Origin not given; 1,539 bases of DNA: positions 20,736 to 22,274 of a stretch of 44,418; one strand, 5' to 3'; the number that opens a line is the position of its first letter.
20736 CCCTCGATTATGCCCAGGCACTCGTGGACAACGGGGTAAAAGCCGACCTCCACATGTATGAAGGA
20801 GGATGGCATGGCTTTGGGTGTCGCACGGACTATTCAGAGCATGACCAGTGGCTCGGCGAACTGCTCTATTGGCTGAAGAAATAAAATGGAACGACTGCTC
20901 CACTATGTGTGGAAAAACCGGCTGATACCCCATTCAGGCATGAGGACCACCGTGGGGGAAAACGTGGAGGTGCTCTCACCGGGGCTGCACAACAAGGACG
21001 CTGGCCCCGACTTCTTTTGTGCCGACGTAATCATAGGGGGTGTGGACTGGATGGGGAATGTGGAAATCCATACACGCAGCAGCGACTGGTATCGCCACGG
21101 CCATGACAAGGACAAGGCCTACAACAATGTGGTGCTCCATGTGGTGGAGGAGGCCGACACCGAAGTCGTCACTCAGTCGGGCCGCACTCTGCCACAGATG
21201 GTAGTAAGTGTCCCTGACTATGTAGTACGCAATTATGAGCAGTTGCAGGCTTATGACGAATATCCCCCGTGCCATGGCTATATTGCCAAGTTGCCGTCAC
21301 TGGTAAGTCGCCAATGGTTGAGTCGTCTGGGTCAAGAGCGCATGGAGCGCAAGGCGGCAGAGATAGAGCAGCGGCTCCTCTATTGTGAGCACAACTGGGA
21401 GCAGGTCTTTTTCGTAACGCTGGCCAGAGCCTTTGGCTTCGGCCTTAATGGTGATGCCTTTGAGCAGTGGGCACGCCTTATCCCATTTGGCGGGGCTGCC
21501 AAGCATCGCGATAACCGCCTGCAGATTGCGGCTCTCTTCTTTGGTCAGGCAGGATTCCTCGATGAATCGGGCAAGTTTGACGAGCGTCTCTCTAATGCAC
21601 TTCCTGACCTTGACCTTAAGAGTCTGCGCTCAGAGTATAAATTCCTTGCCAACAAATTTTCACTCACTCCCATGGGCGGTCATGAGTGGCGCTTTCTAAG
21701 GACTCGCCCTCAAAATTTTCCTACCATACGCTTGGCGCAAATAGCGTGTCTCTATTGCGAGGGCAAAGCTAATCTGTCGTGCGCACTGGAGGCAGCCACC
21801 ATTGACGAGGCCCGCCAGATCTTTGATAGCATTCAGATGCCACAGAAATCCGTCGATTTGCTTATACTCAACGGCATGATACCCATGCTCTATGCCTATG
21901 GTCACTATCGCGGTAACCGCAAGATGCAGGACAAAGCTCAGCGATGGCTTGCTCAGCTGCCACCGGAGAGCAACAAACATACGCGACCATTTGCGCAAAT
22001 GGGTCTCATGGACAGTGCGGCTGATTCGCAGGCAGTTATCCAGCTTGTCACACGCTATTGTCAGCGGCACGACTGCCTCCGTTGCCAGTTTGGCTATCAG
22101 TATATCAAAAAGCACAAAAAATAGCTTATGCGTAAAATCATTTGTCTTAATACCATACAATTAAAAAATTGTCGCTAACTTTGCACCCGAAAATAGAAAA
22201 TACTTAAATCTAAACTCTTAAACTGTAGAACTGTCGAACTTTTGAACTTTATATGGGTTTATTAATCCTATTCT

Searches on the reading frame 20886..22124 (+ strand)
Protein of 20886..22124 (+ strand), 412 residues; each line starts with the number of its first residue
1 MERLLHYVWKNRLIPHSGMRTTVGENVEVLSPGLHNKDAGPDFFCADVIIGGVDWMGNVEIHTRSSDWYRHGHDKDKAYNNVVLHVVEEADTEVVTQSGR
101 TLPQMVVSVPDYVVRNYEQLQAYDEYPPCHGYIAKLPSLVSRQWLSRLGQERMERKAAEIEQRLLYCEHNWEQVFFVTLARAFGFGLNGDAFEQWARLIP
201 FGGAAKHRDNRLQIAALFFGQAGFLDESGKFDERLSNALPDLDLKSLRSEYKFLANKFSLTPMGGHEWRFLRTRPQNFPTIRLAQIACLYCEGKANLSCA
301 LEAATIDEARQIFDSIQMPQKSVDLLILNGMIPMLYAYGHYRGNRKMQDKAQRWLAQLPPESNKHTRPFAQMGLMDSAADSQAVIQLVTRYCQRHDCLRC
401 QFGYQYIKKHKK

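Call 85: search_protein_families(library=pfam, proteins=[window:20886-22124:+], max_evalue=0.1)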
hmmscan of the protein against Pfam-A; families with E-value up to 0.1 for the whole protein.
window:20886-22124:+ (412 aa): 1 family
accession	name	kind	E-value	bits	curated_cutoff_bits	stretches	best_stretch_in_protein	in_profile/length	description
PF11013.13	DUF2851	-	3.9e-127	424.8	25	2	2-314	1-305/375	Protein of unknown function (DUF2851)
